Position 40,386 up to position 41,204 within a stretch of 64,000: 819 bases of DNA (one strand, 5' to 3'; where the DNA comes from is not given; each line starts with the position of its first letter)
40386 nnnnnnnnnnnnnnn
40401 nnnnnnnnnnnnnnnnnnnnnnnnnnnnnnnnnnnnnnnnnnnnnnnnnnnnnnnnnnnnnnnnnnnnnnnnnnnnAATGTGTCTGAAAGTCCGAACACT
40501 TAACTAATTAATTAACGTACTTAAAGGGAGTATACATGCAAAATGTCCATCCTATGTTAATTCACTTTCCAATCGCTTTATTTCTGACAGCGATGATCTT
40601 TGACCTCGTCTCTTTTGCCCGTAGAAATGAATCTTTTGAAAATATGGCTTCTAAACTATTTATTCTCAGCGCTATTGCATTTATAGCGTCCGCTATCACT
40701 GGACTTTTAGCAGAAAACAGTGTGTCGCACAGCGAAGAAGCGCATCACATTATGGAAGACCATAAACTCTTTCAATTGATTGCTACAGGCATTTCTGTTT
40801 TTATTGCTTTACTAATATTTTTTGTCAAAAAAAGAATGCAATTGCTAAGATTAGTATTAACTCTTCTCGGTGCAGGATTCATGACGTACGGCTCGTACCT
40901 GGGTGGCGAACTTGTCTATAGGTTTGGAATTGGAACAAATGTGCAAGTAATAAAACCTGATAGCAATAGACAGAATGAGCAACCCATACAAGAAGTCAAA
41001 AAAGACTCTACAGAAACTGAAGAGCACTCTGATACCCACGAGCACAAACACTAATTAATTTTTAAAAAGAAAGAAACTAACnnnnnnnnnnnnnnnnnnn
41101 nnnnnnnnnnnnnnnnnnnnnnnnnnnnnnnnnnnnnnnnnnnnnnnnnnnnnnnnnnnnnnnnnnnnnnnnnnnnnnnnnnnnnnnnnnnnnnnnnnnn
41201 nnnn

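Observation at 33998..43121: Cu/Ag-type RND efflux operon extended by a string of unusual periplasmic metal-handling proteins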

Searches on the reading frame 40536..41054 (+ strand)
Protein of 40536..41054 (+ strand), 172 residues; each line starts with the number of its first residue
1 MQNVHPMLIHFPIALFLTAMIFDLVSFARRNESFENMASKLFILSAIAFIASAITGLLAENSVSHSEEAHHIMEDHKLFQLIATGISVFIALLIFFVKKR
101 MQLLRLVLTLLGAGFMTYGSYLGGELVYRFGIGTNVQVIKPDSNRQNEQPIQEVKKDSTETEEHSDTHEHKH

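Call 3: search_protein_families(library=pfam, proteins=[window:40536-41054:+], max_evalue=0.1)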
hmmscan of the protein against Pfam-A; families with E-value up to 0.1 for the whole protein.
window:40536-41054:+ (172 aa): 4 families
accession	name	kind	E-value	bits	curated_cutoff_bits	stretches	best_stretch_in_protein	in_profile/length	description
PF09990.14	DUF2231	-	9.4e-21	74.8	26.4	1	3-134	3-137/139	Predicted membrane protein (DUF2231)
PF06687.17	SUR7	-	0.027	14.6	29.6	0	6-58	108-159/201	SUR7/PalI family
PF13664.11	DUF4149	-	0.03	15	24.6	1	30-97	26-88/102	Domain of unknown function (DUF4149)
PF08681.18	TacA1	-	0.075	13.5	21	0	66-107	34-75/80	Antitoxin TacA 1-like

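Call 5: search_protein_families(library=ncbifam, proteins=[window:40536-41054:+], max_evalue=0.1)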
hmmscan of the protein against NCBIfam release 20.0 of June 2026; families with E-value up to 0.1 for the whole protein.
window:40536-41054:+ (172 aa): 3 families
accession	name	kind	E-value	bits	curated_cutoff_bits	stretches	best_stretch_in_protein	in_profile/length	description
NF011365.0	PRK14784.1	equivalog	0.0011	19.1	181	1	62-139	45-120/160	lipoprotein signal peptidase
NF009236.0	PRK12586.1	equivalog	0.0025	17.6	156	1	32-165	6-130/145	Na+/H+ antiporter subunit G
TIGR03943.1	TIGR03943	equivalog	0.096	12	88.8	0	40-100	15-75/221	TIGR03943 family putative permease subunit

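Call 18: find_homologous_proteins(query=window:40536-41051:+, max_evalue=0.00001)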
Query window:40536-41051:+ (172 aa): 93 proteins with E <= 0.00001 among 301 candidates.
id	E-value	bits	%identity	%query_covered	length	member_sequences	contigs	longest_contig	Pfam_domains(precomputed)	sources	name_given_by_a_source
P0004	2.0e-105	368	100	100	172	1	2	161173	PF09990.15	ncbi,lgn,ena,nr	ncbi:DUF2231 domain-containing protein [bacterium]|nr:MAG: DUF2231 domain-containing protein [bacter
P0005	2.2e-80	286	74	94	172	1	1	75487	PF09990.15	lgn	-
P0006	2.8e-75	270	69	100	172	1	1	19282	PF09990.15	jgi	jgi:uncharacterized membrane protein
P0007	3.9e-74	266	71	100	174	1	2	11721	PF09990.15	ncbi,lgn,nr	ncbi:DUF2231 domain-containing protein [bacterium]|nr:DUF2231 domain-containing protein [bacterium]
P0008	1.7e-62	228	59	93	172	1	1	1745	PF09990.15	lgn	-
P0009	8.6e-45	171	78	62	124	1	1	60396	PF09990.15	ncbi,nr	ncbi:hypothetical protein JNM05_09375 [bacterium]|nr:hypothetical protein [bacterium]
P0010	2.0e-27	114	37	87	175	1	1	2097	PF09990.15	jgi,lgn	jgi:uncharacterized membrane protein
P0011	1.1e-25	109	35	100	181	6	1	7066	PF09990.15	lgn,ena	-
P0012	1.5e-24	105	37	95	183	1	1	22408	PF09990.15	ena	-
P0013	1.6e-24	105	38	99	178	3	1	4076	PF09990.15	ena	-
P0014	5.6e-23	100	35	97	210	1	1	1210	PF09990.15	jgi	jgi:uncharacterized membrane protein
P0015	5.7e-21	93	36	86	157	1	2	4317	PF09990.15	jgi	-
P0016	1.5e-20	92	32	100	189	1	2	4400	PF09990.15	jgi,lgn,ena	jgi:uncharacterized membrane protein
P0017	2.2e-19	88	35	78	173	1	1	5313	PF09990.15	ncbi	-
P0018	5.7e-17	80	38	78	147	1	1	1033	PF09990.15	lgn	-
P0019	2.3e-16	78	33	95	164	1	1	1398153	PF09990.15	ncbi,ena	-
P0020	3.5e-16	78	32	97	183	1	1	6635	PF09990.15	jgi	jgi:uncharacterized membrane protein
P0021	9.6e-14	70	33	78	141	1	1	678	PF09990.15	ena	-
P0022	7.2e-12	64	32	78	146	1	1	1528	PF09990.15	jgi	jgi:uncharacterized membrane protein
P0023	1.8e-11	62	30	100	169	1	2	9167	PF09990.15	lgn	-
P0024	1.5e-9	56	33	78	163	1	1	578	PF09990.15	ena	-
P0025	2.8e-9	55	26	98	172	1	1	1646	PF09990.15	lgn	-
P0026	3.4e-9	55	27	90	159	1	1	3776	PF09990.15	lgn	-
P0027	1.8e-8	53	29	78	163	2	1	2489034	PF09990.15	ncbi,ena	-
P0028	2.1e-8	52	30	78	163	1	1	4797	PF09990.15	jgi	jgi:uncharacterized membrane protein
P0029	2.2e-8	52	29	78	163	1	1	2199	PF09990.15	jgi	jgi:uncharacterized membrane protein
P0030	3.2e-8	52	30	81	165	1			PF09990.15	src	-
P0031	4.2e-8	51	29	90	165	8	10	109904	PF09990.15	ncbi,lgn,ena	-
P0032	4.9e-8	51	32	78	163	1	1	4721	PF09990.15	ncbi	-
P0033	5.7e-8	51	31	78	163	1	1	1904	PF09990.15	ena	-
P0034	7.2e-8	51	30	85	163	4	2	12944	PF09990.15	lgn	-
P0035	7.3e-8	51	30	78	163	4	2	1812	PF09990.15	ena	-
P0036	8.4e-8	50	30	78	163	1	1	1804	PF09990.15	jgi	jgi:uncharacterized membrane protein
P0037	8.5e-8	50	30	85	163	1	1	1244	PF09990.15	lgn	-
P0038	8.7e-8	50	30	78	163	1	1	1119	PF09990.15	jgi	jgi:uncharacterized membrane protein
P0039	8.8e-8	50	32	78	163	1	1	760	PF09990.15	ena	-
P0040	9.1e-8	50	31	78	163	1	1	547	PF09990.15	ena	-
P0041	9.3e-8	50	29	88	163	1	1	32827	PF09990.15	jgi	jgi:uncharacterized membrane protein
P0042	9.5e-8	50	32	78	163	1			PF09990.15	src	-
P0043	1.2e-7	50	31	78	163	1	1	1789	PF09990.15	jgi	jgi:uncharacterized membrane protein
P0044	1.6e-7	50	28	78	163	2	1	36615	PF09990.15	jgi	jgi:uncharacterized membrane protein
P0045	1.7e-7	50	28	78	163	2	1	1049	PF09990.15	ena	-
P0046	1.7e-7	50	29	78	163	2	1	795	PF09990.15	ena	-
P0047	1.7e-7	49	31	78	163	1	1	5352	PF09990.15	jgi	jgi:uncharacterized membrane protein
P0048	1.7e-7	49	29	78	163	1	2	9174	PF09990.15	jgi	jgi:uncharacterized membrane protein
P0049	2.0e-7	49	30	78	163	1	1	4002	PF09990.15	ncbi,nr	ncbi:MAG: DUF2231 domain-containing protein [Pyrinomonadaceae bacterium]|nr:DUF2231 domain-containin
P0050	2.1e-7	49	30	78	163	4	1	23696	PF09990.15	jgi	jgi:uncharacterized membrane protein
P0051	2.1e-7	49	29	78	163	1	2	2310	PF09990.15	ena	-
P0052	2.4e-7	49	30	78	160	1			PF09990.15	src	-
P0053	2.5e-7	49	29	83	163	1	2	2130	PF09990.15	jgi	jgi:uncharacterized membrane protein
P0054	2.5e-7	49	27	86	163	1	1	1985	PF09990.15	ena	-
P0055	2.8e-7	49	29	78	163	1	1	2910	PF09990.15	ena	-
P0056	2.9e-7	49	29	78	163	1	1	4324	PF09990.15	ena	-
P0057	3.1e-7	49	27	85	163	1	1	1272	PF09990.15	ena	-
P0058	3.5e-7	48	30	78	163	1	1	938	PF09990.15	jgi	jgi:uncharacterized membrane protein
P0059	3.6e-7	48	28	78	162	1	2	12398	PF09990.15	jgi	jgi:uncharacterized membrane protein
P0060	3.7e-7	48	30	78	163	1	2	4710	PF09990.15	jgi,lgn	jgi:uncharacterized membrane protein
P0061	3.9e-7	48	31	75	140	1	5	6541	PF09990.15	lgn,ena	-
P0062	4.3e-7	48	29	78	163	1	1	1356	PF09990.15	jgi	jgi:uncharacterized membrane protein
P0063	4.5e-7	48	31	75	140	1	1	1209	PF09990.15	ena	-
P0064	4.6e-7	48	28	78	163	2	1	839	PF09990.15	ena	-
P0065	5.0e-7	48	29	78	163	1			PF09990.15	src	-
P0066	5.2e-7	48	29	78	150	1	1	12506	PF09990.15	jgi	jgi:uncharacterized membrane protein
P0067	5.5e-7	48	29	78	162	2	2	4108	PF09990.15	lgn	-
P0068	5.7e-7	48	29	78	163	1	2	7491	PF09990.15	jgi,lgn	jgi:uncharacterized membrane protein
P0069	6.0e-7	48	30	76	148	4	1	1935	PF09990.15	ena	-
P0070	6.8e-7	48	29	78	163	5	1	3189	PF09990.15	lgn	-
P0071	7.6e-7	47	31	76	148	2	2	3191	PF09990.15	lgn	-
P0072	7.8e-7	47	29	78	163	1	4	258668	PF09990.15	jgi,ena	jgi:uncharacterized membrane protein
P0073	8.8e-7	47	28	78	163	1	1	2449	PF09990.15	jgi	jgi:uncharacterized membrane protein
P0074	9.0e-7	47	28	78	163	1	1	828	PF09990.15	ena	-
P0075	1.2e-6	47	29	78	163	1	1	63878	PF09990.15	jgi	jgi:uncharacterized membrane protein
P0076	1.2e-6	47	31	78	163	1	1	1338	PF09990.15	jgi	jgi:uncharacterized membrane protein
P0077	1.3e-6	47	30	78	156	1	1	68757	PF09990.15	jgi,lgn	jgi:uncharacterized membrane protein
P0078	1.6e-6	46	28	78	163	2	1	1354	PF09990.15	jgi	-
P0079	1.9e-6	46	28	84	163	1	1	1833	PF09990.15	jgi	jgi:uncharacterized membrane protein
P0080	2.5e-6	46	28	78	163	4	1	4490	PF09990.15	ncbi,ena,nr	ncbi:MAG TPA: DUF2231 domain-containing protein [Pyrinomonadaceae bacterium]|nr:DUF2231 domain-conta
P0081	2.6e-6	46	28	78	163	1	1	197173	PF09990.15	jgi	jgi:uncharacterized membrane protein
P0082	2.8e-6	46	26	78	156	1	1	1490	PF09990.15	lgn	-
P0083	3.4e-6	45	30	78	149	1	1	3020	PF09990.15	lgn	-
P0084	3.5e-6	45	32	76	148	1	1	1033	PF09990.15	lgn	-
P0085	3.5e-6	45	28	78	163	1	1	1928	PF09990.15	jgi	jgi:uncharacterized membrane protein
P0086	3.7e-6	45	29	78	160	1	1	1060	PF09990.15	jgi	jgi:uncharacterized membrane protein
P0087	4.0e-6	45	28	85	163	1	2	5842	PF09990.15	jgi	jgi:uncharacterized membrane protein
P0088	4.2e-6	45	28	78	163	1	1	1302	PF09990.15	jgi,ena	-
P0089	4.4e-6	45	29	84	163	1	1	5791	PF09990.15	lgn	-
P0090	4.5e-6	45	30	78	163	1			PF09990.15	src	-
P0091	5.0e-6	45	27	78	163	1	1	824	PF09990.15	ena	-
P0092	5.6e-6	45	25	90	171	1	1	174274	PF09990.15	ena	-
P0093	5.8e-6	45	31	78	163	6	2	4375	PF09990.15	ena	-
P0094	7.9e-6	44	28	78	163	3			PF09990.15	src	-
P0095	8.0e-6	44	29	78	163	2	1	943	PF09990.15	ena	-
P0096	8.6e-6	44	29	78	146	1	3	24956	PF09990.15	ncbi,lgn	ncbi:MAG: DUF2231 domain-containing protein [Fidelibacterota bacterium]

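Call 21: find_related_loci(query=A1, collection=genome_contigs, flank=10000)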
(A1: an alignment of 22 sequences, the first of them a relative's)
Query A1 (172 aa) in genome_contigs; peptide patterns used: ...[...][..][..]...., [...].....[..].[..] (x = any residue, [..] = any of these).
600 stretches matched a pattern (row limit reached: there are more); 450 encode a relative of the query (tblastn E <= 1e-3); the best 80 are kept; 80 distinct loci.
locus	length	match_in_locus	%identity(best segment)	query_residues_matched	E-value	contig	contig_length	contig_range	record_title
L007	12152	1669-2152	78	1-161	7e-70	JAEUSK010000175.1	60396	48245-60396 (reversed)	MAG: bacterium isolate new MAG-301 k141_2060120, whole genome shotgun sequence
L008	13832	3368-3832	44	1-148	2e-26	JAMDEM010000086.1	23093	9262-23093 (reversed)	MAG: Bacillota bacterium isolate FK_Sedi_B_Bin.101 NODE_7344_length_23093_cov_3.66472, whole genome shotgun sequence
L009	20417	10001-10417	37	1-135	4e-24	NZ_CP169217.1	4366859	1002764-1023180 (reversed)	Methylomicrobium lacus strain 22M6SE5-12 chromosome, complete genome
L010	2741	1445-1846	37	1-134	5e-24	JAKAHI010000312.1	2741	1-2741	MAG: bacterium isolate WY2.bin9 NODE_89944_length_2741_cov_2.910482, whole genome shotgun sequence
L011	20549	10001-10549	30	1-172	8e-24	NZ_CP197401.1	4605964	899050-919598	Methylobacter sp. sgz302048 chromosome, complete genome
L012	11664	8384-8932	33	1-172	4e-23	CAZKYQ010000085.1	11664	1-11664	MAG TPA_asm: uncultured Ignavibacteria bacterium isolate binchicken_co275_126 genome assembly, contig: NODE_8466_length_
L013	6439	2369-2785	32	1-136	4e-23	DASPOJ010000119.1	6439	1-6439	MAG TPA_asm: Candidatus Methylomirabilota bacterium isolate SMAG_U12144 k141_1657388, whole genome shotgun sequence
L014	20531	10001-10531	30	1-170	1e-22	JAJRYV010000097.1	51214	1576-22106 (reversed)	MAG: bacterium isolate Dive96_bin3.88 k141_3422997, whole genome shotgun sequence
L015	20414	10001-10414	36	3-136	1e-22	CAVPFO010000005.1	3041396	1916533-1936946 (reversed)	MAG: uncultured Acidobacteriota bacterium isolate MFD10064.bin.1.47 genome assembly, contig: contig_7744, whole genome s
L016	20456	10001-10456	35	1-150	2e-21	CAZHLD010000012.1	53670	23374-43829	MAG TPA_asm: uncultured Acidobacteriaceae bacterium isolate SRP119689_co1_173 genome assembly, contig: NODE_670_length_5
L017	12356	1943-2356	36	4-139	2e-21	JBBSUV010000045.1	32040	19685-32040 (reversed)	MAG: Flavobacteriales bacterium isolate SVL2_sbin.57 SVL2_sbin.57_k141_949549_L_32040_cov_24.4229, whole genome shotgun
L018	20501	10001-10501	27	1-171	3e-21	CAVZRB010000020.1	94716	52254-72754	MAG: uncultured Gammaproteobacteria bacterium isolate MFD05674.bin.2.96 genome assembly, contig: contig_87448, whole gen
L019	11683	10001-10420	38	1-133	6e-21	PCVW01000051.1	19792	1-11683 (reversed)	MAG: Candidatus Omnitrophica bacterium CG11_big_fil_rev_8_21_14_0_20_64_10 CG11_8_21_14_0.20_scaffold_1517_c, whole geno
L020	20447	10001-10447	32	1-147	5e-21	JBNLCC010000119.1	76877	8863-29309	MAG: Methylococcaceae bacterium isolate C2.bin.12.orig k141_1497264, whole genome shotgun sequence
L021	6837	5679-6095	33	3-137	6e-21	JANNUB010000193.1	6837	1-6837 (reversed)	MAG: Ignavibacteriota bacterium isolate SOY_30_metabat_287 SOY_30_k141_3316543, whole genome shotgun sequence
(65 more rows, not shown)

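Call 54: predict_structure(alignment_id=A1)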
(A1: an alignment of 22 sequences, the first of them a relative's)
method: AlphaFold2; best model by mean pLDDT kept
length: 172 residues; sequences in the alignment: 22
mean_pLDDT: 77.6   pTM: 0.67
mean pLDDT of the five models: 77.6, 76.6, 76.2, 75.9, 75.3
residues with pLDDT >= 90: 85; 70-90: 39; 50-70: 12; < 50: 36
segments of 3 or more residues with pLDDT < 50: 139-172
pLDDT, mean of each block of 10 residues (from residue 1): 56 93 94 93 95 86 80 92 96 85 92 95 89 63 42 38 37 39
secondary structure, 60 per line:
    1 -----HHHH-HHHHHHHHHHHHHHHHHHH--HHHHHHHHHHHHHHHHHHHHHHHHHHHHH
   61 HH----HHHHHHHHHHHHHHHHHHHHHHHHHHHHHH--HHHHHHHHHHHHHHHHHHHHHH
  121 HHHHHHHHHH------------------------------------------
elements in order: H6-9 H11-29 H32-62 H67-96 H99-130
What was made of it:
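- On DUF2231 (PF09990): The AF2 model is a four-helix bundle (call 54).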

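Call 62: search_protein_families(library=pfam, alignment_id=A6, max_evalue=0.00001)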
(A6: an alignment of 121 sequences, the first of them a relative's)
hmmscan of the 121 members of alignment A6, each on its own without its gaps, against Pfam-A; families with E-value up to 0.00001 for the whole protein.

A. member 1, L008:2352-3365:+ (337 aa): 1 family
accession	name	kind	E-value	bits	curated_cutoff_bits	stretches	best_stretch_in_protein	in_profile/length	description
PF02322.20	Cyt_bd_oxida_II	-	1.3e-93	314.2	35.6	1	7-326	1-302/302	Cytochrome bd terminal oxidase subunit II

B. families by the number of members that match (of 121 scanned): 147 families (the first 25 are shown)
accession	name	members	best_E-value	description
PF01416.25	PseudoU_synth_1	8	2.1e-45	tRNA pseudouridine synthase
PF00697.28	PRAI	5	2.4e-46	N-(5'phosphoribosyl)anthranilate (PRA) isomerase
PF00563.25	EAL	3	4.6e-67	EAL domain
PF00990.26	GGDEF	3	1.8e-46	Diguanylate cyclase, GGDEF domain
PF13847.12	Methyltransf_31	3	2.8e-14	Methyltransferase domain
PF13649.12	Methyltransf_25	3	9e-12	Methyltransferase domain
PF08242.18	Methyltransf_12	3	4.3e-11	Methyltransferase domain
PF08241.18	Methyltransf_11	3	6.8e-11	Methyltransferase domain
PF00873.25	ACR_tran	2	1.8e-217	AcrB/AcrD/AcrF family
PF00158.32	Sigma54_activat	2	6.1e-70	Sigma-54 interaction domain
PF01625.27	PMSR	2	1.5e-62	Peptide methionine sulfoxide reductase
PF16327.10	CcmF_C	2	2.4e-62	Cytochrome c-type biogenesis protein CcmF C-terminal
PF00122.25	E1-E2_ATPase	2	5.7e-56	E1-E2 ATPase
PF00582.32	Usp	2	1.5e-51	Universal stress protein family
PF04402.19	SIMPL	2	2e-46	Protein of unknown function (DUF541)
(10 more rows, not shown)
